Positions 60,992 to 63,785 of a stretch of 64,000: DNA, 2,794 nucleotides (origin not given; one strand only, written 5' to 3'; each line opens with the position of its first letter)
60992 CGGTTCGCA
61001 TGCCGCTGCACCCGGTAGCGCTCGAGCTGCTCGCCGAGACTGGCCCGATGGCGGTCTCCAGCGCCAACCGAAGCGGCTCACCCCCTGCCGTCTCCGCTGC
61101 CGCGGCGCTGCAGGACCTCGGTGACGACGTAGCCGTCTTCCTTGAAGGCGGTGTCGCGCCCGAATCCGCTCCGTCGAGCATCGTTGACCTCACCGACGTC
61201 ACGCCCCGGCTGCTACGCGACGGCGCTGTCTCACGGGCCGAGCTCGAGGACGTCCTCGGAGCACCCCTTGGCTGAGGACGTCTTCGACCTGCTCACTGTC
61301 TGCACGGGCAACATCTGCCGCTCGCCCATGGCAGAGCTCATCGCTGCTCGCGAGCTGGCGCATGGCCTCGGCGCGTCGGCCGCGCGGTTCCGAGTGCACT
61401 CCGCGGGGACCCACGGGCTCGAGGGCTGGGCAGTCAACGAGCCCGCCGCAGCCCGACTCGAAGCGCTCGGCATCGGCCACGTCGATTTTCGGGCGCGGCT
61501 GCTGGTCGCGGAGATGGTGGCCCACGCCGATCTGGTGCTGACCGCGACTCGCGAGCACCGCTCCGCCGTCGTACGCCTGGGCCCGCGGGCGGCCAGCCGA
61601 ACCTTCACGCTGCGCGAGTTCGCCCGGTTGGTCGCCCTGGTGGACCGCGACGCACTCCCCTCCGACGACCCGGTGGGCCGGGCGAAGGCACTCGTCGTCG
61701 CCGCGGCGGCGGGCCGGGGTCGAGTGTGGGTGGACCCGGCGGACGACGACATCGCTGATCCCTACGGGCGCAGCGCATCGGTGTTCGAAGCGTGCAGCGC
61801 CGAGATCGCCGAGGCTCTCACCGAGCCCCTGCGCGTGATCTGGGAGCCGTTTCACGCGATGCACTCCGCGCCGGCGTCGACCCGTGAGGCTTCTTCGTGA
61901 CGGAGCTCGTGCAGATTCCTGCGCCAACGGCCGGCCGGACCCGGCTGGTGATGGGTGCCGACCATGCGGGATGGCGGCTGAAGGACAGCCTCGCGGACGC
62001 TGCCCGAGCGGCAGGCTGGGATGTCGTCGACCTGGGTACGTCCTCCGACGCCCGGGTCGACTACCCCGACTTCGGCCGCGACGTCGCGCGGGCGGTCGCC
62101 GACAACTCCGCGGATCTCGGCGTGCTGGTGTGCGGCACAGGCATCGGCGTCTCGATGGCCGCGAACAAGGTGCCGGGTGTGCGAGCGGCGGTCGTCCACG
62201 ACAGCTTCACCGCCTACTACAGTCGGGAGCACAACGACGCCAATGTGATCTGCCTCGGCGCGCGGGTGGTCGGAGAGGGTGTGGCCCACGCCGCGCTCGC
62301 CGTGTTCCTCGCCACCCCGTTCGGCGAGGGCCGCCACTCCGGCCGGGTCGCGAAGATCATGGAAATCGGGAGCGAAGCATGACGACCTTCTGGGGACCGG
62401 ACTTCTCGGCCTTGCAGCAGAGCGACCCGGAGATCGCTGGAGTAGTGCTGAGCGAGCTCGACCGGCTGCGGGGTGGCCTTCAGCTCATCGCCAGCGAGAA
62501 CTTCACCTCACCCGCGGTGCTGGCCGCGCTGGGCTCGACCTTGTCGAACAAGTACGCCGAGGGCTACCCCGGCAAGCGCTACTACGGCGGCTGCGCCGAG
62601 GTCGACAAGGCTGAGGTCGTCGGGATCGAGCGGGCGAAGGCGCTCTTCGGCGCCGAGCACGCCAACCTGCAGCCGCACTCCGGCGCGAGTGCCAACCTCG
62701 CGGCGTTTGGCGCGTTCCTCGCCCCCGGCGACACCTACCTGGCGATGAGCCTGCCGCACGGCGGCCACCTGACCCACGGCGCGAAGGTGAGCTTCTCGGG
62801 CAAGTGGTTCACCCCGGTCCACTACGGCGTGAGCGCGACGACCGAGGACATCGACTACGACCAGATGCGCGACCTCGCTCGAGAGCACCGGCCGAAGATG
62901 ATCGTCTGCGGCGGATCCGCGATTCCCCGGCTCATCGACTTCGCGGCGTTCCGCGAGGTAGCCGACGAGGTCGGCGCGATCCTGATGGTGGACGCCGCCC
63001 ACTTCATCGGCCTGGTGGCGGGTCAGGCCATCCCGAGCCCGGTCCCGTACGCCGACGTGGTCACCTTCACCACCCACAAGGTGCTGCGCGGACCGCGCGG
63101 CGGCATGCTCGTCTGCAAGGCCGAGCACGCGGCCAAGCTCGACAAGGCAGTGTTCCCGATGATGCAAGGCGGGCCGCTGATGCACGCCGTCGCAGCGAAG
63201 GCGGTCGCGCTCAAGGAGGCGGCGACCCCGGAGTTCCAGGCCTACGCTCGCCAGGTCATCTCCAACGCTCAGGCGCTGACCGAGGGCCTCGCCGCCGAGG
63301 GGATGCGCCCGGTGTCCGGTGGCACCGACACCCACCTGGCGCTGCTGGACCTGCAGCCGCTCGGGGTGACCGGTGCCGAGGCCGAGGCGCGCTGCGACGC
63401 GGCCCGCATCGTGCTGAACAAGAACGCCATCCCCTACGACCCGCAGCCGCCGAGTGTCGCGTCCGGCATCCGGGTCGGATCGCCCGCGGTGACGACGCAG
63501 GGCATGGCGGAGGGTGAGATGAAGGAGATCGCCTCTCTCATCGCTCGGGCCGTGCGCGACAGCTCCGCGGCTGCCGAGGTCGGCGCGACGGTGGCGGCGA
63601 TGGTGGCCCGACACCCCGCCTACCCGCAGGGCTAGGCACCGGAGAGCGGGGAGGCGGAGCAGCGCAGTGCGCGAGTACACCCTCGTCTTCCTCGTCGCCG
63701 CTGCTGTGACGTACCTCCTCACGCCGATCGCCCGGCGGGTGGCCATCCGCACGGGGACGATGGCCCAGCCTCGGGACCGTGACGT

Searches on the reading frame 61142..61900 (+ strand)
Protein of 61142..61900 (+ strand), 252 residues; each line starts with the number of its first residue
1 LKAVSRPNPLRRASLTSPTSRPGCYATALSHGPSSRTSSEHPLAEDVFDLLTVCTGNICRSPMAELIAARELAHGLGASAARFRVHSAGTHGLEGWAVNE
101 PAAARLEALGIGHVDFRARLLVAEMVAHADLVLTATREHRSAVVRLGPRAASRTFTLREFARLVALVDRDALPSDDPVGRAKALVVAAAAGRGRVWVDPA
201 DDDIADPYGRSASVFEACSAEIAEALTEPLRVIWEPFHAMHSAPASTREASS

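Call 58: search_protein_families(library=pfam, proteins=[window:61142-61900:+], max_evalue=0.00001)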
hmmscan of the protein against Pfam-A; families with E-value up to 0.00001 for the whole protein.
window:61142-61900:+ (252 aa): 1 family
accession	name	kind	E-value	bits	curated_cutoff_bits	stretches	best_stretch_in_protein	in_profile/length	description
PF01451.26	LMWPc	-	8.7e-23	81.6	23.2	1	51-168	2-112/144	Low molecular weight phosphotyrosine protein phosphatase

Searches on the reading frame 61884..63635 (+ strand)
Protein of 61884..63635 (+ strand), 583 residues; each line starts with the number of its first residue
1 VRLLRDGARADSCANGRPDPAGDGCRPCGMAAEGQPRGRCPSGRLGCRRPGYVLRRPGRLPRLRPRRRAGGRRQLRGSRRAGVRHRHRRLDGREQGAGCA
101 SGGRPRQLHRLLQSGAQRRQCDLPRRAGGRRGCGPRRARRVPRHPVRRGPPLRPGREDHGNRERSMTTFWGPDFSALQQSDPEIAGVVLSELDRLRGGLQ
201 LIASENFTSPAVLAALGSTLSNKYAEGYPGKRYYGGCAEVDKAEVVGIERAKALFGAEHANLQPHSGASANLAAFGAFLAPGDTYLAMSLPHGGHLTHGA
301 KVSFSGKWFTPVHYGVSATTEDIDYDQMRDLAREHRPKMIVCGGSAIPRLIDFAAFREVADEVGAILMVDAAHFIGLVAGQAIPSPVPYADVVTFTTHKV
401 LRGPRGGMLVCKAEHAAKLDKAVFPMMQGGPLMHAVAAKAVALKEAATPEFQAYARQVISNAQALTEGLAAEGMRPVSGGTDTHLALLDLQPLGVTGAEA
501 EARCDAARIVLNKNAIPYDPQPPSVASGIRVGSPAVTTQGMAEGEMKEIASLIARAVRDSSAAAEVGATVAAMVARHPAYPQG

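Call 32: search_protein_families(library=pfam, proteins=[window:61884-63635:+], max_evalue=0.00001)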
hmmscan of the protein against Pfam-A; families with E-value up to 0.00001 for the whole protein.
window:61884-63635:+ (583 aa): 3 families
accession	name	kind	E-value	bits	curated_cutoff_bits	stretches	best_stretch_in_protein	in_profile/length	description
PF00464.25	SHMT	-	3.4e-146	487.4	27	1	177-553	1-399/399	Serine hydroxymethyltransferase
PF01212.27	Beta_elim_lyase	-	4.9e-09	36.4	27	1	249-509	39-270/288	Beta-eliminating lyase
PF00155.27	Aminotran_1_2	-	6.3e-08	32.6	19.7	1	259-539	65-352/361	Aminotransferase class I and II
